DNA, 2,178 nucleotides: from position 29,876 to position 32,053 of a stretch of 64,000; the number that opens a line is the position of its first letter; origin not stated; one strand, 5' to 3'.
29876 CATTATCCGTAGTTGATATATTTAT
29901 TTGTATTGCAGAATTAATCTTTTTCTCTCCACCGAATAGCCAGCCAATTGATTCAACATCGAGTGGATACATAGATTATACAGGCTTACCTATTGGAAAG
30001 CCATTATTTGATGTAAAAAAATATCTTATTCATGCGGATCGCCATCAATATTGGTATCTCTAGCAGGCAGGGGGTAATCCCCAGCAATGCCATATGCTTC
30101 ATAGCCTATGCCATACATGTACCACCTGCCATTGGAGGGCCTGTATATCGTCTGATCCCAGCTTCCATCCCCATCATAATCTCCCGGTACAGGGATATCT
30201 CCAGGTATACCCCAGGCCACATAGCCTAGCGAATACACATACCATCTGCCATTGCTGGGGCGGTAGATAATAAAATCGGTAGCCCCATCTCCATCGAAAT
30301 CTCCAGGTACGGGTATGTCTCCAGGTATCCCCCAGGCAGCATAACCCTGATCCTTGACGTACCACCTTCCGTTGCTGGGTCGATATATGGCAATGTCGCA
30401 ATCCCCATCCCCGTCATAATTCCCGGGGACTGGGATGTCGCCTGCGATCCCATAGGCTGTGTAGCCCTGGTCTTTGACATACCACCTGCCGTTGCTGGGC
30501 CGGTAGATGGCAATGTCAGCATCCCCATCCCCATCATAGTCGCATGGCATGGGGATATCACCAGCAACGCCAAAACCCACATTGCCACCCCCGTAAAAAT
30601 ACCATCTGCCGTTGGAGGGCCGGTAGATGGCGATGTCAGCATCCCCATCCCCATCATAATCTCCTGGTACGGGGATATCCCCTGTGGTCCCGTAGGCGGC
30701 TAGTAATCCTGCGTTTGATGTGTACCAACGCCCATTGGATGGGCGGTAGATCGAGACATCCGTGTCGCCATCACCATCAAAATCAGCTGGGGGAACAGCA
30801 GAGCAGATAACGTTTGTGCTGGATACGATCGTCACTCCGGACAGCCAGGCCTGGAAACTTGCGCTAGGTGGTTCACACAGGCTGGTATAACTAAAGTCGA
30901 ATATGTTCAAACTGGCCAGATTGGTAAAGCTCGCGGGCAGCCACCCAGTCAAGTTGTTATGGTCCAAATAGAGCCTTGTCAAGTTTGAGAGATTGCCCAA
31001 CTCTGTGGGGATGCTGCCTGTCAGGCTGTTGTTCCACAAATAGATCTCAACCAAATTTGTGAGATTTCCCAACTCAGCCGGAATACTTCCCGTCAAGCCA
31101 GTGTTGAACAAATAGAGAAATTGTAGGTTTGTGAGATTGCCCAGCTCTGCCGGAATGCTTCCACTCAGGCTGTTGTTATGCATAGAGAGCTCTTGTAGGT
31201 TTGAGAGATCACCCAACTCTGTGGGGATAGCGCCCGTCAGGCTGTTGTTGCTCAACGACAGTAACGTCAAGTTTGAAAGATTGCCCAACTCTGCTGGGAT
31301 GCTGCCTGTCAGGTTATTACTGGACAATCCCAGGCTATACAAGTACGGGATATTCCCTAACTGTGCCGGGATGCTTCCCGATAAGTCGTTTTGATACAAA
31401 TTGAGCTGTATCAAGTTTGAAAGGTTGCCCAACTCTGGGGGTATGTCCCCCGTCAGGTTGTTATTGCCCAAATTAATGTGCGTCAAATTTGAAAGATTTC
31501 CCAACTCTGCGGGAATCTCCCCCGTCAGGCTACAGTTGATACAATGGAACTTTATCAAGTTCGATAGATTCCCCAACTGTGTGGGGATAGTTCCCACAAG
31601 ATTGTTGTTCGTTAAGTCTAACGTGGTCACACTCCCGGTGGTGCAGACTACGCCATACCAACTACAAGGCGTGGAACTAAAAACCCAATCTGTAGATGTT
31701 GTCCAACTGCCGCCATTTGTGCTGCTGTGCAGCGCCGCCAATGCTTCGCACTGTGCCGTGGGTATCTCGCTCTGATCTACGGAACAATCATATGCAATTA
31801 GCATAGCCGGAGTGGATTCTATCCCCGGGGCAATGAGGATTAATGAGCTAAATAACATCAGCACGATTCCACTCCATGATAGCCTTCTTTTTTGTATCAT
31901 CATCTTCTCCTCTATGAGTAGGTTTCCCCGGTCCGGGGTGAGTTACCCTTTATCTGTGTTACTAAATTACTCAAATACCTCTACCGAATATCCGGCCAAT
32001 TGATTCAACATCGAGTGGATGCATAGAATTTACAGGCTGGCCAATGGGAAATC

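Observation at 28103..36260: Tandem array of four secreted proteins with plant-type LRRs fused to an FG-GAP-like beta-propeller; two copies pseudogenised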

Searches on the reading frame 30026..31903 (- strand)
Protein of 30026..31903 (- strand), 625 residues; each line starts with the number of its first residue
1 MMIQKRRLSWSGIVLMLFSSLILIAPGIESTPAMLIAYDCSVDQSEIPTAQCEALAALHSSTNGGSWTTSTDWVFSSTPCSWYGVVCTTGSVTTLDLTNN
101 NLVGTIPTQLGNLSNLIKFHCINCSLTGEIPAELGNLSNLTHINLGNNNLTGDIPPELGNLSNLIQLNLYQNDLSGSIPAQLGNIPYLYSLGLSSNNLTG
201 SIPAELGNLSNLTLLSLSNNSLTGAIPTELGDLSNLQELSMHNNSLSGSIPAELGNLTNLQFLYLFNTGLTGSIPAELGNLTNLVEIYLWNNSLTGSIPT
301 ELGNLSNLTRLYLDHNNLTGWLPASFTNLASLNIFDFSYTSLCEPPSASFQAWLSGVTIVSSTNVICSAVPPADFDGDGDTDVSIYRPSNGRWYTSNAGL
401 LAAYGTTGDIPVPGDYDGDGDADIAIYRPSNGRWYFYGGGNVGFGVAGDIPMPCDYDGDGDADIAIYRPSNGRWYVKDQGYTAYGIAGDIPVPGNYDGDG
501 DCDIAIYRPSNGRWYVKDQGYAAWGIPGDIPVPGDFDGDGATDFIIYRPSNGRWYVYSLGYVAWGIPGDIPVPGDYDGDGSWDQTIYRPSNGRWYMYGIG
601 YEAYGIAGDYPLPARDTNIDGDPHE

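Call 4: search_protein_families(library=ncbifam, proteins=[window:30026-31903:-], max_evalue=0.01)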
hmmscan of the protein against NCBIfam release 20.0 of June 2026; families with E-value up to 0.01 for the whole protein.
window:30026-31903:- (625 aa): 5 families
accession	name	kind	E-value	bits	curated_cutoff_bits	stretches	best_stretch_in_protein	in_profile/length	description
NF041400.1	XopAE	equivalog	4.9e-30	104.9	600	2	93-271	22-198/478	type III secretion system effector XopAE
NF041381.1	XopAC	subfamily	7e-27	94.2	450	2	92-205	91-202/451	XopAC/AvrAC family type III secretion system effector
NF047464.1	FibnectbindLIC11051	equivalog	4.7e-15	55.1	1000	1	92-331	399-628/685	LIC_11051 family fibronectin-binding protein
NF041351.1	XopL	equivalog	8.6e-15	54.4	500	2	94-288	55-253/497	type III secretion system leucine-rich repeat domain-containing effector XopL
NF011897.0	PRK15370.1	equivalog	0.00091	17.2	1113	1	163-342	200-361/755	SPI-1 type III secretion system effector E3 ubiquitin transferase SlrP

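Call 5: search_protein_families(library=pfam, proteins=[window:30026-31903:-], max_evalue=0.01)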
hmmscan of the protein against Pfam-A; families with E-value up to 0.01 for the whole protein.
window:30026-31903:- (625 aa): 10 families
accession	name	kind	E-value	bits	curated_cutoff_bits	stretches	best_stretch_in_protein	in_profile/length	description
PF00560.39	LRR_1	-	3.2e-32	104.1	20.6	2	139-161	1-23/23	Leucine Rich Repeat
PF12799.13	LRR_4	-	9.2e-22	77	27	6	258-295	1-36/44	Leucine Rich repeats (2 copies)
PF23598.1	LRR_14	-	2.7e-21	76.2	40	2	253-334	42-118/353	Leucine-rich repeat region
PF13855.12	LRR_8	-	1.7e-19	69.8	27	5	186-246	1-61/61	Leucine rich repeat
PF01839.29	FG-GAP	-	7.9e-15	54.8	22.1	3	451-481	5-33/37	FG-GAP repeat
PF13517.12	FG-GAP_3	-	1.7e-11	45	26.9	3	374-425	1-60/61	FG-GAP-like repeat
PF24758.1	LRR_At5g56370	-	1.2e-05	25.6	27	0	118-176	17-75/227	FBD-associated F-box protein At5g56370, LRR repeats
PF15886.11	CBM39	-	0.00021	21.4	25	0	474-519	18-63/107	Carbohydrate binding domain (family 32)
PF24141.1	LRR_ComC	-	0.00031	21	27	0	108-208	179-278/288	EGF-like domain-containing protein ComC LRR domain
PF08263.17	LRRNT_2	-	0.00068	20.3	20.7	1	52-88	5-41/41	Leucine rich repeat N-terminal domain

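Call 88: search_protein_families(library=padloc, proteins=[window:30026-31903:-], max_evalue=0.001)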
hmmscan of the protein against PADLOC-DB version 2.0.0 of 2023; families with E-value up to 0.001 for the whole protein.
window:30026-31903:- (625 aa): 0 families
